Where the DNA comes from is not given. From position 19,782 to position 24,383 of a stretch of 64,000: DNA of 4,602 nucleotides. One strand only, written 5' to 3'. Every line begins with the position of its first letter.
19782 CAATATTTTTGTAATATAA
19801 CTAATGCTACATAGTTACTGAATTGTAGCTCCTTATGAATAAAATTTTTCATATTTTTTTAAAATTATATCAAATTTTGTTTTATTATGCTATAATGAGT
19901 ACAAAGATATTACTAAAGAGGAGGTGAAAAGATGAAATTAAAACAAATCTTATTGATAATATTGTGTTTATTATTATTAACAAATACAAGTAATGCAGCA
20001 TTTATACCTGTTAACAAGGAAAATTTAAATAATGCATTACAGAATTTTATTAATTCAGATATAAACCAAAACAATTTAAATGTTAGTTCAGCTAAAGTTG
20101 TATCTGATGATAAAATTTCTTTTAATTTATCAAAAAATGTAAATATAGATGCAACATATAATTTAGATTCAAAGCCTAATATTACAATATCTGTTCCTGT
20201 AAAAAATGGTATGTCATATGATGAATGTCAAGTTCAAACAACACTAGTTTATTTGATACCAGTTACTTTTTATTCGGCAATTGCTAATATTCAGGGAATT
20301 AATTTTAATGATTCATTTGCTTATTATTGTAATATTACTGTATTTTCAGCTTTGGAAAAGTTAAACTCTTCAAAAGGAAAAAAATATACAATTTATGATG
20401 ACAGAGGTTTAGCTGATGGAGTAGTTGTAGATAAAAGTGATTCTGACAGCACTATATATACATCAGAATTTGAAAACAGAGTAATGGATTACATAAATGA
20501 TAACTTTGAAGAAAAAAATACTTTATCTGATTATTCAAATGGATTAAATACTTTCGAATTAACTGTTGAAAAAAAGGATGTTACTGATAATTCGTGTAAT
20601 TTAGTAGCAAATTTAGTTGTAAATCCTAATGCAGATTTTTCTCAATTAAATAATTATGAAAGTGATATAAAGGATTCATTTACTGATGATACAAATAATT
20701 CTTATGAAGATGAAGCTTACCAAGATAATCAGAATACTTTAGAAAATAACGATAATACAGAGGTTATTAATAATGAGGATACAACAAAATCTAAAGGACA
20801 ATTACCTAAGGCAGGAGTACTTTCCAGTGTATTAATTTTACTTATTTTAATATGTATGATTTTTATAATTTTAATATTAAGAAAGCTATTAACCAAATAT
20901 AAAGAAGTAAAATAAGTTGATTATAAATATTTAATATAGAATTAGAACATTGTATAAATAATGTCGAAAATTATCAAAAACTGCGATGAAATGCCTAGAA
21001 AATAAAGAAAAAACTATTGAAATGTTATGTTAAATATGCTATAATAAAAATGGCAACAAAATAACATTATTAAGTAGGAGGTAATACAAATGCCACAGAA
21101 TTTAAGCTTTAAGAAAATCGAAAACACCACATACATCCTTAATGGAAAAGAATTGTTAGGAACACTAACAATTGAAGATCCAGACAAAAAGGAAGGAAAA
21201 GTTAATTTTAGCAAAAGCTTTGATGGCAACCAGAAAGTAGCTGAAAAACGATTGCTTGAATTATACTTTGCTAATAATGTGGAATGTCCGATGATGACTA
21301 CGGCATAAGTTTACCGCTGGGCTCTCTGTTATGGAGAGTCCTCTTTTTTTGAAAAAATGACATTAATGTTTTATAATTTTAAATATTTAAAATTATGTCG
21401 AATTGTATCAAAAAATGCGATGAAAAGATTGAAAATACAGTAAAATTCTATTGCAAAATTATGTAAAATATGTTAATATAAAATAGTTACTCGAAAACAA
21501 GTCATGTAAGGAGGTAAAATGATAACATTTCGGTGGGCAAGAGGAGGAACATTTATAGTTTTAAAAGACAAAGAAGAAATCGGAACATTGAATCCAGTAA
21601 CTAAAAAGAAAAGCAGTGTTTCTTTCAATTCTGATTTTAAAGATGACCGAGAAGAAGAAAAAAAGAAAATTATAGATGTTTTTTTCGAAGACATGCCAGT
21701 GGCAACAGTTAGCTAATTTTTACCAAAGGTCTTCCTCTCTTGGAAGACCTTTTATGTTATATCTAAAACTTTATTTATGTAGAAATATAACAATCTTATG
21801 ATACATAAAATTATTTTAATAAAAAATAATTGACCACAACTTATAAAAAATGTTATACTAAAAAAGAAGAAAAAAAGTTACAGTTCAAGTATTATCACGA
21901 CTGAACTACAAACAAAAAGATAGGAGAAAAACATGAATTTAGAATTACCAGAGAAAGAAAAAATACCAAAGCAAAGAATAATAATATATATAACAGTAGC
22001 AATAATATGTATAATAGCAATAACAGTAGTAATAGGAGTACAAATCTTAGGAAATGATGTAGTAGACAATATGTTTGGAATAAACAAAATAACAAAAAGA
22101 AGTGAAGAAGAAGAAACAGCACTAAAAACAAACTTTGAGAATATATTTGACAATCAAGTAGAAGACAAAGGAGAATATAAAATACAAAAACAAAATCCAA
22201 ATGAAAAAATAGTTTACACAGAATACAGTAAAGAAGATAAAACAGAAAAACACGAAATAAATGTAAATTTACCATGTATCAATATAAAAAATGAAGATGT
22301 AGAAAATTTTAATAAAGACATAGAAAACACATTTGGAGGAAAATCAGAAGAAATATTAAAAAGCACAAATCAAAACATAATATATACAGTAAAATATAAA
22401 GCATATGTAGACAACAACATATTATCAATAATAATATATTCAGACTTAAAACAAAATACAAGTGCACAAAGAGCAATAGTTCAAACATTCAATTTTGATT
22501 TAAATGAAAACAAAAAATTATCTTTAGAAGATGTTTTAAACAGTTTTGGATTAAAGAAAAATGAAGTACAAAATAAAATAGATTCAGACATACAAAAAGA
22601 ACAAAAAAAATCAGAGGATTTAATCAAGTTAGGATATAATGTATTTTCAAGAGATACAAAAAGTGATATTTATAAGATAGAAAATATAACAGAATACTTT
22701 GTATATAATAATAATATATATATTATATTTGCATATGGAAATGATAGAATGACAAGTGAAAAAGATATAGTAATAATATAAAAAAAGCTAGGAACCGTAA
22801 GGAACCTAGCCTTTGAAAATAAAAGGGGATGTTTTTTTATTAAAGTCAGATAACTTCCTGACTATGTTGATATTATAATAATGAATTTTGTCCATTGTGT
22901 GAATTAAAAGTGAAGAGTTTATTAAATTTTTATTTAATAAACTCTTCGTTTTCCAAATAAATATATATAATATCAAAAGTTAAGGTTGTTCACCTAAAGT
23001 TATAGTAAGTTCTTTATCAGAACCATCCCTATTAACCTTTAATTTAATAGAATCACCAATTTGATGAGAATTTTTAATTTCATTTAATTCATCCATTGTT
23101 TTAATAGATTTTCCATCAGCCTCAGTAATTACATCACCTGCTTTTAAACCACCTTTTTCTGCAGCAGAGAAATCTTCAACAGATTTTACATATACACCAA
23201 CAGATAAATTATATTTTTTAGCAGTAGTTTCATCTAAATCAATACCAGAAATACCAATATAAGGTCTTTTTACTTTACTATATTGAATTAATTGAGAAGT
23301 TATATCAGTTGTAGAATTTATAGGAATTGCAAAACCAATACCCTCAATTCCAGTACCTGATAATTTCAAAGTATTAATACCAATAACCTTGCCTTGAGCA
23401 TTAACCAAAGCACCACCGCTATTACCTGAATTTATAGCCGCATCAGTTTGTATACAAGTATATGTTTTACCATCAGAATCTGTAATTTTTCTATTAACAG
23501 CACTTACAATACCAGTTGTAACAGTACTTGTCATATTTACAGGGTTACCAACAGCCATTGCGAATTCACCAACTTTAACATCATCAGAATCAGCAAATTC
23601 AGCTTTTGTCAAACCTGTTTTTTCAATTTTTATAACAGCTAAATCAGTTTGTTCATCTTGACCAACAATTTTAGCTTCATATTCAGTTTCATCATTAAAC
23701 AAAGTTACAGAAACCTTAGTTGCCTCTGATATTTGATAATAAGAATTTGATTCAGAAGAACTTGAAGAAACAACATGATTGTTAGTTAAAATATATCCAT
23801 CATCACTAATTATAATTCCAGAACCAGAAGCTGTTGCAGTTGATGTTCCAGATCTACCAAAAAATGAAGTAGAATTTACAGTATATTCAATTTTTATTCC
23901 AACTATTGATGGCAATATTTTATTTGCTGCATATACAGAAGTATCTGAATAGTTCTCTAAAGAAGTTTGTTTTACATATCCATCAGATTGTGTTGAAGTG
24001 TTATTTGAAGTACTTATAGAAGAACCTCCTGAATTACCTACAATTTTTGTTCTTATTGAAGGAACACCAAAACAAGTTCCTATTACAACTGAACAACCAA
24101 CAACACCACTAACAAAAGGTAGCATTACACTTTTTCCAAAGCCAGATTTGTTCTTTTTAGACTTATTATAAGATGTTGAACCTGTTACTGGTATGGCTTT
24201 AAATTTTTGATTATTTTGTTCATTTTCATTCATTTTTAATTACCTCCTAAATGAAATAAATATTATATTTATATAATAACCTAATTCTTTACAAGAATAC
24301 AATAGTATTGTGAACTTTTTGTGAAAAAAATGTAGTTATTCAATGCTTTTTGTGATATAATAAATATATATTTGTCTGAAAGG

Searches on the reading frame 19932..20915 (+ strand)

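Call 48: search_protein_families(library=pfam, proteins=[window:19932-20915:+], max_evalue=0.001)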
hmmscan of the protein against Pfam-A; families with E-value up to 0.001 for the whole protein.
window:19932-20915:+ (327 aa): 1 family
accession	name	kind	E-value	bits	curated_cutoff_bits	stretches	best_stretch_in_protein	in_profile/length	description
PF02009.21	RIFIN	-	0.00012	22.5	32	1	175-317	170-308/327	Rifin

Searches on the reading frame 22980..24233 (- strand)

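Call 48: search_protein_families(library=pfam, proteins=[window:22980-24233:-], max_evalue=0.001)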
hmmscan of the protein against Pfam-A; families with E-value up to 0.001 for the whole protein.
window:22980-24233:- (417 aa): 6 families
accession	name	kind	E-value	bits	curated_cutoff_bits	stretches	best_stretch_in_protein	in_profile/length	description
PF13365.12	Trypsin_2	-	1.6e-33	116.9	27.6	1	137-286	1-144/144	Trypsin-like peptidase domain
PF00089.32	Trypsin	-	9.3e-20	71.8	20.6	1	136-310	26-218/220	Trypsin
PF13180.12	PDZ_2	-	9.3e-18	64.7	27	1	324-413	1-80/80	PDZ domain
PF00595.29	PDZ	-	9.4e-11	42.4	23.2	1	328-400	11-80/81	PDZ domain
PF17820.7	PDZ_6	-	4.4e-09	36.4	27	1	348-385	1-38/54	PDZ domain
PF10459.15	Peptidase_S46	-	5.3e-05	22.5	22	0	251-287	614-650/698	Peptidase S46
